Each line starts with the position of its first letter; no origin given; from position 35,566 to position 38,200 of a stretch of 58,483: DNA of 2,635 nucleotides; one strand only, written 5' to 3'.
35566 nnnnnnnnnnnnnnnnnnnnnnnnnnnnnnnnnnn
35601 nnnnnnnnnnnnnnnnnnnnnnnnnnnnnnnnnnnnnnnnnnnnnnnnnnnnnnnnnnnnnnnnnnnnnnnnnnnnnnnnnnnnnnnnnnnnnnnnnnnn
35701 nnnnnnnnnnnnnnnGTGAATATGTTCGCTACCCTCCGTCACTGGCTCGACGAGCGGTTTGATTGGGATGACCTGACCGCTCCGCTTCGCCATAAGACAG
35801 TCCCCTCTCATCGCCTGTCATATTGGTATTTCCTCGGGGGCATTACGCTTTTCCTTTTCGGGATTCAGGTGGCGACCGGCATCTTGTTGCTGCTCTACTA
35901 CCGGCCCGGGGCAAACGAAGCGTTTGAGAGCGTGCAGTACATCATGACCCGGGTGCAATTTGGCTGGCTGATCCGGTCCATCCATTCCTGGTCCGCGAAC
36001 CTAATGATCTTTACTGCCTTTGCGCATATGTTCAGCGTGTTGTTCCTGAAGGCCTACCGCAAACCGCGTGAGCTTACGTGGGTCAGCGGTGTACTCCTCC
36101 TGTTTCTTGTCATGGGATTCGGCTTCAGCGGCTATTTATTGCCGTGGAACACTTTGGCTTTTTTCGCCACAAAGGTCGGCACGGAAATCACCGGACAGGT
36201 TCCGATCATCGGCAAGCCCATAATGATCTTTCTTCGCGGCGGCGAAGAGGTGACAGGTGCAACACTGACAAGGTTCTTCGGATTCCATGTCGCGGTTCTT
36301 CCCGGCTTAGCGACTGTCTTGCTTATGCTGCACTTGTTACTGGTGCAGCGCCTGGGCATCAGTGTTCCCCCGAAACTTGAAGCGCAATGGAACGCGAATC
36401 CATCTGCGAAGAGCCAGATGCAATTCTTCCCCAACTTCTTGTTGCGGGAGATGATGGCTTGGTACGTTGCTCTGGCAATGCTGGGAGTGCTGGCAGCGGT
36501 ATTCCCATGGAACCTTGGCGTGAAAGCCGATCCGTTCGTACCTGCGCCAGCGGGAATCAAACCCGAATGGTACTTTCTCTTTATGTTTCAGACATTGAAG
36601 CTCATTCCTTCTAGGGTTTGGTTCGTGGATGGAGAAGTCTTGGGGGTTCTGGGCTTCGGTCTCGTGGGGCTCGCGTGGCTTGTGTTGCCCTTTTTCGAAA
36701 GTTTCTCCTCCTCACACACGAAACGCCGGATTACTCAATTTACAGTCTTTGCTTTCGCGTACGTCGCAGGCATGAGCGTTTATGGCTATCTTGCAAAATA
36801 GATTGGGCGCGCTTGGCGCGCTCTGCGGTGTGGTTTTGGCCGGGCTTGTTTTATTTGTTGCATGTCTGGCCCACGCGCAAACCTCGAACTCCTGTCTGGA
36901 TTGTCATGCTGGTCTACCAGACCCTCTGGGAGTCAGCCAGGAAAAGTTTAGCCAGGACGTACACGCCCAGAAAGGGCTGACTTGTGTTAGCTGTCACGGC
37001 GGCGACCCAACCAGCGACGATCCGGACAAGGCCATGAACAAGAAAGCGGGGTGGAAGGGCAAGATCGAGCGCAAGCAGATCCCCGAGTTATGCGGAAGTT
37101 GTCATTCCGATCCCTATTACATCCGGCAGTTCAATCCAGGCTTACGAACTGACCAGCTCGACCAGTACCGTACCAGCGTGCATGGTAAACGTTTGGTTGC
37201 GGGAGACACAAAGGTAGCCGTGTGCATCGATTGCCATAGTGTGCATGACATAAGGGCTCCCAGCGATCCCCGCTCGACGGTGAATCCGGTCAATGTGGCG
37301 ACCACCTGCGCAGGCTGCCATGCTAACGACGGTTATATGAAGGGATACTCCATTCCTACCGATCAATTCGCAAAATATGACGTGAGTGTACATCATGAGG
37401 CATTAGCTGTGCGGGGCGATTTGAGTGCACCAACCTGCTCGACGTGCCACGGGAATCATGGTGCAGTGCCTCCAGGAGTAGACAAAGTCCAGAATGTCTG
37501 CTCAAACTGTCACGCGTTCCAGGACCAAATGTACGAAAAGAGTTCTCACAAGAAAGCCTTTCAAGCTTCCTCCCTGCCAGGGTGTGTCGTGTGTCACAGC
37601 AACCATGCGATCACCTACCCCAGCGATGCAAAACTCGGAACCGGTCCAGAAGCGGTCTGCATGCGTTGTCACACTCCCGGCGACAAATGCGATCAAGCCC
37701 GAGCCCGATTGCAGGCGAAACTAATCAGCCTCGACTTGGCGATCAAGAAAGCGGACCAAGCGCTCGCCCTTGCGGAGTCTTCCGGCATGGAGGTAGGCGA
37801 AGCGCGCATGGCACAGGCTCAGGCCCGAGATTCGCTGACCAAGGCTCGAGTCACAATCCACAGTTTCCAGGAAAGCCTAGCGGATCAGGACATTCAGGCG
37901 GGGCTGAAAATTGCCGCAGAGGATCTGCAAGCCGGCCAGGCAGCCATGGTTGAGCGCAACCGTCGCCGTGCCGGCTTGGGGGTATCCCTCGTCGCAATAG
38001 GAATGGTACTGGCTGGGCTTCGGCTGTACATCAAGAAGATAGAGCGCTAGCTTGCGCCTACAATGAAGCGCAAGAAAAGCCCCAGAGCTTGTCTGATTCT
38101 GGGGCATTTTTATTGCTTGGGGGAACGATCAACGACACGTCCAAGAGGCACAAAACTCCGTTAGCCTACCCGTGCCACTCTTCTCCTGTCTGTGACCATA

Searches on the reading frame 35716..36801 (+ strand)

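Call 26: search_protein_families(library=pfam, proteins=[window:35716-36801:+], max_evalue=0.001)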
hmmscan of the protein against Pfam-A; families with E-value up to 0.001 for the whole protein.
window:35716-36801:+ (361 aa): 3 families
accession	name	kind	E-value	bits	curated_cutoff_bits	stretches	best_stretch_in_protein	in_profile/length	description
PF00033.24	Cytochrome_B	-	1.1e-55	188.9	27.2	1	31-212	7-187/189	Cytochrome b/b6/petB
PF13631.11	Cytochrom_B_N_2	-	1.5e-39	136.1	27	1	96-266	2-165/169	Cytochrome b(N-terminal)/b6/petB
PF00032.22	Cytochrom_B_C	-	6e-10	39.7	20.7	1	271-360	2-82/102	Cytochrome b(C-terminal)/b6/petD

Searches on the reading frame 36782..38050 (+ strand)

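Call 26: search_protein_families(library=pfam, proteins=[window:36782-38050:+], max_evalue=0.001)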
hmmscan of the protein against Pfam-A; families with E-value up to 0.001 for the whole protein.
window:36782-38050:+ (422 aa): 4 families
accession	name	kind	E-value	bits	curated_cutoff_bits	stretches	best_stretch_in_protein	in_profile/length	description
PF09699.15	Paired_CXXCH_1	-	5.6e-15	55.2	20.6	0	218-246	8-38/41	Doubled CXXCH motif (Paired_CXXCH_1)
PF14522.11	Cytochrome_C7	-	1.9e-13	50.5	24.8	1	55-152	2-66/67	Cytochrome c7 and related cytochrome c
PF14537.11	Cytochrom_c3_2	-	2.6e-13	50.7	25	2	60-180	1-78/79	Cytochrome c3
PF22678.1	Cytochrom_c_NrfB-like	-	1.3e-05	26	27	1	32-88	30-80/89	Cytochrome c-type protein NrfB-like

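Call 86: search_protein_families(library=ncbifam, proteins=[window:36782-38050:+], max_evalue=0.00001)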
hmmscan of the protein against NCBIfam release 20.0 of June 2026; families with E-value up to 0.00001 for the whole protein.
window:36782-38050:+ (422 aa): 4 families
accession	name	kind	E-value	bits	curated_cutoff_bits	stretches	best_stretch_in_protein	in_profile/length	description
TIGR03508.1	decahem_SO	subfamily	4.3e-15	55.9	192.2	1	35-274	2-250/258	DmsE family decaheme c-type cytochrome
NF040943.1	cytoc3_ExtM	equivalog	1.9e-07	29.8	800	1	20-109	4-80/599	selenite/tellurite reduction operon c-type cytochrome ExtM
NF045713.1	CxxCH_16_HmcA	equivalog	3.3e-06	26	400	0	146-305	112-260/541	sulfate respiration complex hexadecaheme cytochrome HmcA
NF008659.0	PRK11659.1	equivalog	4.3e-06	26.5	184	1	33-118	108-177/188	cytochrome c nitrite reductase pentaheme subunit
